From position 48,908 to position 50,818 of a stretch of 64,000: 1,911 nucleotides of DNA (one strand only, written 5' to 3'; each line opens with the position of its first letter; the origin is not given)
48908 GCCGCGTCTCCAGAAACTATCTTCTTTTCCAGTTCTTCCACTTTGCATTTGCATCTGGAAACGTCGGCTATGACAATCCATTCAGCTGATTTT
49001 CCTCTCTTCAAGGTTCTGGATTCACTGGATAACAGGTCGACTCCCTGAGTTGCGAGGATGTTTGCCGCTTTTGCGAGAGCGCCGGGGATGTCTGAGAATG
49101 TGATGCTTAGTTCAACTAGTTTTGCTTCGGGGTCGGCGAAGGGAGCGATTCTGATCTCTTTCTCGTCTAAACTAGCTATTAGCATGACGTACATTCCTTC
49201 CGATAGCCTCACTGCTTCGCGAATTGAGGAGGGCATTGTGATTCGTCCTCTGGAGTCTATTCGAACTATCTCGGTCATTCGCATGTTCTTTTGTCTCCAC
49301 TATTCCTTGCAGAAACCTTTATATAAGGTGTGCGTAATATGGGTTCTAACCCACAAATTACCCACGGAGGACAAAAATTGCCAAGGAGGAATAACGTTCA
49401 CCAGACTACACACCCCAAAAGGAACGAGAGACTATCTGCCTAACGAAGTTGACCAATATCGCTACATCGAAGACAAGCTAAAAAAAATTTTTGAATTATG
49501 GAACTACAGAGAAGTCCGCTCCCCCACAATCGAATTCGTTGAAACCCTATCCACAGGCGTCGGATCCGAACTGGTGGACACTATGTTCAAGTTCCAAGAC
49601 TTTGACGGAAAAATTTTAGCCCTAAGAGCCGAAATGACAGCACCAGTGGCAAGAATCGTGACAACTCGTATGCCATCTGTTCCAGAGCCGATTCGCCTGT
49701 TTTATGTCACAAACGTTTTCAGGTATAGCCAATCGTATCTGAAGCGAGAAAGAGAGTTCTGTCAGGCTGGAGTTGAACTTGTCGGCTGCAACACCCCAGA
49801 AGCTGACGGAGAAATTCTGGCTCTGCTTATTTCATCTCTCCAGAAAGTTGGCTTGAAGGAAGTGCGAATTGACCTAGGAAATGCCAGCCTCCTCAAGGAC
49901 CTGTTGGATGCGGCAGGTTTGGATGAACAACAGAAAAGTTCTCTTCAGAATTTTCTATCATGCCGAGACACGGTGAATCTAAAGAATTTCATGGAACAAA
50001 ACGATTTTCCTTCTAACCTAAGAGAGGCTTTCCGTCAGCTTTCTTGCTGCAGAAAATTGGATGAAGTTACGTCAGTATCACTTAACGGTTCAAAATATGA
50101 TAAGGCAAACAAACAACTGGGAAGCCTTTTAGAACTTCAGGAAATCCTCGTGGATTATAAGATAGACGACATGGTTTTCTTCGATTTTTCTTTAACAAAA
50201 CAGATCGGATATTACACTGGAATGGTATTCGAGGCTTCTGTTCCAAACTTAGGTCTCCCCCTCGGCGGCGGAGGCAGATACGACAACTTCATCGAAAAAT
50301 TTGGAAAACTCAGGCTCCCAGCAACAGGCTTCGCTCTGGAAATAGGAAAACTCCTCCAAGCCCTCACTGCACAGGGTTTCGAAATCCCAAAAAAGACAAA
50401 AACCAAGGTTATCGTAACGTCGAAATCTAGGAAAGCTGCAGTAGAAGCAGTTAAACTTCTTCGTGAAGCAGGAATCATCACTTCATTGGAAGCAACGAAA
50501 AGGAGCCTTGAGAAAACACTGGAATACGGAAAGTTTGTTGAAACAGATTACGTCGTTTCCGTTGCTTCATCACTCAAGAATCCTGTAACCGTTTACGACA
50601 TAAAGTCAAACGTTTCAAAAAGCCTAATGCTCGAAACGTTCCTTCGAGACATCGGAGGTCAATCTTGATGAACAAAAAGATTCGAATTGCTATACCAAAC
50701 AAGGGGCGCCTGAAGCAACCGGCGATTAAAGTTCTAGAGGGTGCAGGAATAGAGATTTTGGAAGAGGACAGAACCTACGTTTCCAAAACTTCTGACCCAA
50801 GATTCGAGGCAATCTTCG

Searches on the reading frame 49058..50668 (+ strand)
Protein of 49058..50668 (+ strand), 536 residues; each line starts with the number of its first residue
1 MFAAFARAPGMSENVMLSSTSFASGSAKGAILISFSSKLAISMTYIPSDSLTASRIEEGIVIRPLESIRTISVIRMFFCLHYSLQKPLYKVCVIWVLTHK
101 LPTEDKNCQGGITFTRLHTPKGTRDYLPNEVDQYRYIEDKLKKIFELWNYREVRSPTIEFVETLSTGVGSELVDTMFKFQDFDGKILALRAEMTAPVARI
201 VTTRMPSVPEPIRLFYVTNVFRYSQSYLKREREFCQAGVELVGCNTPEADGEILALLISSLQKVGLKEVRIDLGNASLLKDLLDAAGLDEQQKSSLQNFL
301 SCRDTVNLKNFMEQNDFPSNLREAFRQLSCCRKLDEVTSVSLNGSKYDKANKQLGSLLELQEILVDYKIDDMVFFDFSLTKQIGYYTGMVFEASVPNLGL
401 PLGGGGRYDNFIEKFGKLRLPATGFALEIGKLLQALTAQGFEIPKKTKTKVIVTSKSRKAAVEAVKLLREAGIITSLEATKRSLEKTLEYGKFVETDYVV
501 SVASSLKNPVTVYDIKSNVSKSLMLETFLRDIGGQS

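Call 57: search_protein_families(library=pfam, proteins=[window:49058-50668:+], max_evalue=0.001)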
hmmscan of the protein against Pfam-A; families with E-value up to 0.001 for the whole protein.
window:49058-50668:+ (536 aa): 2 families
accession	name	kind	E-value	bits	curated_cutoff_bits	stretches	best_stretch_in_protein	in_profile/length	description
PF13393.11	tRNA-synt_His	-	5.7e-77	259.4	25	1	122-431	1-307/308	Histidyl-tRNA synthetase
PF01409.25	tRNA-synt_2d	-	0.00037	20.5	19.8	1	128-248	13-139/246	tRNA synthetases class II core domain (F)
